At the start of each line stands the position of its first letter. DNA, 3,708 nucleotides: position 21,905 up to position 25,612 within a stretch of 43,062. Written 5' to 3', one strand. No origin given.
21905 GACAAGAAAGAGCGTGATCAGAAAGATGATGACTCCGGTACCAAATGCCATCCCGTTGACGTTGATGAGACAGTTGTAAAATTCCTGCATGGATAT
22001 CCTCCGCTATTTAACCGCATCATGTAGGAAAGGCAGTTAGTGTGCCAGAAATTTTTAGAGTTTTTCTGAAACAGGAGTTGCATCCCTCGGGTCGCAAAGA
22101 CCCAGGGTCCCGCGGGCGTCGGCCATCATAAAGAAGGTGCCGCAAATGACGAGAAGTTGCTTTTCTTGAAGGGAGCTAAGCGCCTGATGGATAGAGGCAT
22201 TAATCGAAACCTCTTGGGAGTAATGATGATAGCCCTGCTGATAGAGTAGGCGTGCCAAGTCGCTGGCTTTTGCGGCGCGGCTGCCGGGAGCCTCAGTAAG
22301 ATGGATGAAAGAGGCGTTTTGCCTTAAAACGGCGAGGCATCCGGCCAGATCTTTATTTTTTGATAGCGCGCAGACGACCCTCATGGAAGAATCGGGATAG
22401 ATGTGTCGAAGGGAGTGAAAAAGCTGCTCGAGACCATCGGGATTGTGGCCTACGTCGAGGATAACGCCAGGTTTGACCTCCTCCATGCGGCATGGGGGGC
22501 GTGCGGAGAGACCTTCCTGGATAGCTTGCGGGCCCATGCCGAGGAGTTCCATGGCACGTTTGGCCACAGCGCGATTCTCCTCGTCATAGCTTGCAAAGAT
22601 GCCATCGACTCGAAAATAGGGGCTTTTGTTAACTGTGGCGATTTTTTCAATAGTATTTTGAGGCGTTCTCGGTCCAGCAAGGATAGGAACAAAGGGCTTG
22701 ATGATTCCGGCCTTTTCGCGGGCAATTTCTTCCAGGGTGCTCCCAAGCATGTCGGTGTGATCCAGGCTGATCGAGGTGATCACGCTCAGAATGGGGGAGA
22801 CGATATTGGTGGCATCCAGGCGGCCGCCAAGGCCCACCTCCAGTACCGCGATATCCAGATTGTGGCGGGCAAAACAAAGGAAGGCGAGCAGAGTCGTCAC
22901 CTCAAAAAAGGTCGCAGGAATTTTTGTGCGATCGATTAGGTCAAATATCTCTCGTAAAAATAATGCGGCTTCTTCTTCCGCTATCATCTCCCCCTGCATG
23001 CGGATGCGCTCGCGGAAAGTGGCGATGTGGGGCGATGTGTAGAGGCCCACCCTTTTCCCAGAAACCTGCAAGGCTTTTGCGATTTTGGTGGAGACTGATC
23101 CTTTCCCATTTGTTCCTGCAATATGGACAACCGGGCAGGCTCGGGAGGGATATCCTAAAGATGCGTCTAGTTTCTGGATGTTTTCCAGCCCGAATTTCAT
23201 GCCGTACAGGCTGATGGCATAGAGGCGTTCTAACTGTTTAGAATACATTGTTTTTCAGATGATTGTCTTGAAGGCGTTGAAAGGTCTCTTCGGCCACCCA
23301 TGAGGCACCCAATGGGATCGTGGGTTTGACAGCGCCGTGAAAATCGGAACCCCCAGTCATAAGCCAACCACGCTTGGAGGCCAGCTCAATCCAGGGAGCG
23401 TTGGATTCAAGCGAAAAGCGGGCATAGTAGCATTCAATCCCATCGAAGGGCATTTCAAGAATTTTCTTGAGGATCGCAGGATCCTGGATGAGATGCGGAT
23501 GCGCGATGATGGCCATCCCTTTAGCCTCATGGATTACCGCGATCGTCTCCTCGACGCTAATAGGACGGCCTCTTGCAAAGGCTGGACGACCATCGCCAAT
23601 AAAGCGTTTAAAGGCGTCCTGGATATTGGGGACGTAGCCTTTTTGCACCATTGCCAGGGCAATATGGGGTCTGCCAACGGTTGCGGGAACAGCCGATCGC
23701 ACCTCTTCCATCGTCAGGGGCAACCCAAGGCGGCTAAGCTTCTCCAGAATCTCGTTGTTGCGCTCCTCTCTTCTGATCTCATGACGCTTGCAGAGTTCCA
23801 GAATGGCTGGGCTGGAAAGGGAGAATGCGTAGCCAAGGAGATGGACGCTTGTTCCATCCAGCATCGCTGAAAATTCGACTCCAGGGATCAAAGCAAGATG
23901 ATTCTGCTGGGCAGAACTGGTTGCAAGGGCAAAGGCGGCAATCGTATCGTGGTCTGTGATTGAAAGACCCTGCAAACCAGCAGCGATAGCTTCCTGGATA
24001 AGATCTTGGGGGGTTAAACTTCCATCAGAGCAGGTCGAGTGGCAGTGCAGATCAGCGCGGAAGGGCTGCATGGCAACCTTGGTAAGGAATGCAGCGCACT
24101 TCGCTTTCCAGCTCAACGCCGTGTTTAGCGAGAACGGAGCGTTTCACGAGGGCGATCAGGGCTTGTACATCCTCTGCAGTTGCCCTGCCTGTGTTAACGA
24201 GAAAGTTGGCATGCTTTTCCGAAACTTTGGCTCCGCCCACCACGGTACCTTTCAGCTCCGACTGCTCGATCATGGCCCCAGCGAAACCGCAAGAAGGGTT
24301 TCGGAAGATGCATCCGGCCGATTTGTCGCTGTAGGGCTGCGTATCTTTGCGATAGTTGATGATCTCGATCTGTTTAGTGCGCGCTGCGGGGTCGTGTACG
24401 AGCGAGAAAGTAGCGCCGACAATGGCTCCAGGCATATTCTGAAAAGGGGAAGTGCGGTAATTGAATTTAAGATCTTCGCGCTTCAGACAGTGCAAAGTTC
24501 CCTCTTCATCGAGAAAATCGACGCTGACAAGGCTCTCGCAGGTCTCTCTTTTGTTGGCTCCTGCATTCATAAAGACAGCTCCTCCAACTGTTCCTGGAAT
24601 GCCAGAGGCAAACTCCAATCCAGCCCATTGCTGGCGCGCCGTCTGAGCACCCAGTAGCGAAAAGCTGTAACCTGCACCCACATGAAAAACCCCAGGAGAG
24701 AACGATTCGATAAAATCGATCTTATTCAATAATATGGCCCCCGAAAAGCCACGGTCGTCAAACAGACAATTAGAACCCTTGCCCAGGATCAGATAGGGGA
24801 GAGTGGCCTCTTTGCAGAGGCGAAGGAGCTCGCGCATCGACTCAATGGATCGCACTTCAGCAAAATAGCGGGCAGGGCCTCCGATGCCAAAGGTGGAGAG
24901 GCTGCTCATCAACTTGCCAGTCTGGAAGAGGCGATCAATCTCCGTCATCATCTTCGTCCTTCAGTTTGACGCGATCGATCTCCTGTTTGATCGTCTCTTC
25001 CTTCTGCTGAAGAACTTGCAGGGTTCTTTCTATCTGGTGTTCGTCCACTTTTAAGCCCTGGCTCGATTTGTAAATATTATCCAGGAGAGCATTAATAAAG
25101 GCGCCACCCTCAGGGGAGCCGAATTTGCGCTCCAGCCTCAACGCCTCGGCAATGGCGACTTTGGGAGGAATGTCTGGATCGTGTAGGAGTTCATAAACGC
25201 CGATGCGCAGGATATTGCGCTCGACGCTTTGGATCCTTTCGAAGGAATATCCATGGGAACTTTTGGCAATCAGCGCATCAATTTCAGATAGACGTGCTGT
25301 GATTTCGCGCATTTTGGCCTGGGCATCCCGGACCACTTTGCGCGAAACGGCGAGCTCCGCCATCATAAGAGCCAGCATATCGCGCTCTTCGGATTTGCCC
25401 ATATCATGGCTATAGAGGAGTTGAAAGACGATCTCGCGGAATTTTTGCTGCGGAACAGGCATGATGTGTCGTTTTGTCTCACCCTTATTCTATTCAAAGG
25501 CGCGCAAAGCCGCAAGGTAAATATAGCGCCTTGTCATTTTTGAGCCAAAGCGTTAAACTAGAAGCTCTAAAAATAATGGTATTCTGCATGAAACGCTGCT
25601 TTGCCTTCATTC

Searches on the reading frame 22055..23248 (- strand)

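Call 52: search_protein_families(library=pfam, proteins=[window:22055-23248:-], max_evalue=0.001)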
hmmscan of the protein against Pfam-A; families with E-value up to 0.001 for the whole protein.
window:22055-23248:- (397 aa): 2 families
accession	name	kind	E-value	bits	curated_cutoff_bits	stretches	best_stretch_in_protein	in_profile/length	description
PF02875.26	Mur_ligase_C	-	4.7e-12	47.3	28.4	1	254-371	2-126/127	Mur ligase, glutamate ligase domain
PF08245.18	Mur_ligase_M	-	1.4e-09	38.6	24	1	43-185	1-112/200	Mur ligase middle domain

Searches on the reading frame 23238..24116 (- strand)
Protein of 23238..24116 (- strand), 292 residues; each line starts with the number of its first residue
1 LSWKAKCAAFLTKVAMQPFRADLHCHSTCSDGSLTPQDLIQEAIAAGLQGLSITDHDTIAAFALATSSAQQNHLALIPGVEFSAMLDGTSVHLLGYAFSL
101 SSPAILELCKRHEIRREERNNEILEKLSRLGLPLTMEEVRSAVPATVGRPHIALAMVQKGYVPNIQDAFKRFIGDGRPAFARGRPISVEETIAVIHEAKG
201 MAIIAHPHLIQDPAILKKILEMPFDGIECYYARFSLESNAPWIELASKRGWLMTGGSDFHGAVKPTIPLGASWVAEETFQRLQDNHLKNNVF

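Call 52: search_protein_families(library=pfam, proteins=[window:23238-24116:-], max_evalue=0.001)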
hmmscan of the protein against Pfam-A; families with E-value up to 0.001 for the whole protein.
window:23238-24116:- (292 aa): 1 family
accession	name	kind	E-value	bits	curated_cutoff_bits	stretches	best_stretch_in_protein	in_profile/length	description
PF02811.25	PHP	-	1.6e-10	42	26.4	1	22-87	1-70/164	PHP domain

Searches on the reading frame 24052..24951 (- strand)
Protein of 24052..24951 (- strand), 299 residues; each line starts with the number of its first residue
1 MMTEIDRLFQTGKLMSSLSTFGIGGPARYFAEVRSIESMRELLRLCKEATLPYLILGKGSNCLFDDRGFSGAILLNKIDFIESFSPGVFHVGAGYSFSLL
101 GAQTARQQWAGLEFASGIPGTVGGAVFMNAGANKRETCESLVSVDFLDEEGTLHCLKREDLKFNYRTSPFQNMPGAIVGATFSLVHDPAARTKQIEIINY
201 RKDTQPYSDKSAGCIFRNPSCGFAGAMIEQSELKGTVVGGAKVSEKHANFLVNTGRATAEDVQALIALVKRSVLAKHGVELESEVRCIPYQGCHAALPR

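Call 52: search_protein_families(library=pfam, proteins=[window:24052-24951:-], max_evalue=0.001)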
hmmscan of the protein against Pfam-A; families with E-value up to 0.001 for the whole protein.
window:24052-24951:- (299 aa): 2 families
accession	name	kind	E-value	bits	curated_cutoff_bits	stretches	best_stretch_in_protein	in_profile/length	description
PF02873.21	MurB_C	-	1e-31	109.5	27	1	192-288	4-99/99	UDP-N-acetylenolpyruvoylglucosamine reductase, C-terminal domain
PF01565.28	FAD_binding_4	-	3.6e-21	75.7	26.4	1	29-154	3-136/139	FAD binding domain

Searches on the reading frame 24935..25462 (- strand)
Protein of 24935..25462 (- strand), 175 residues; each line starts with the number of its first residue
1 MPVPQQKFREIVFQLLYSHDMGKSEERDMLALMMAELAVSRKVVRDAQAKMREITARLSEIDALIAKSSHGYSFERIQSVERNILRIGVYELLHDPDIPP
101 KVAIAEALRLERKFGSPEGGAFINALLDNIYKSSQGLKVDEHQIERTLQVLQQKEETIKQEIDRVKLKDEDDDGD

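Call 52: search_protein_families(library=pfam, proteins=[window:24935-25462:-], max_evalue=0.001)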
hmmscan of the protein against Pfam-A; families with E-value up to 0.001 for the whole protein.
window:24935-25462:- (175 aa): 1 family
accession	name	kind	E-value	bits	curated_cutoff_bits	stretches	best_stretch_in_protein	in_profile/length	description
PF01029.23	NusB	-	1.1e-27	97.5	23.1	1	7-132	2-133/133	NusB family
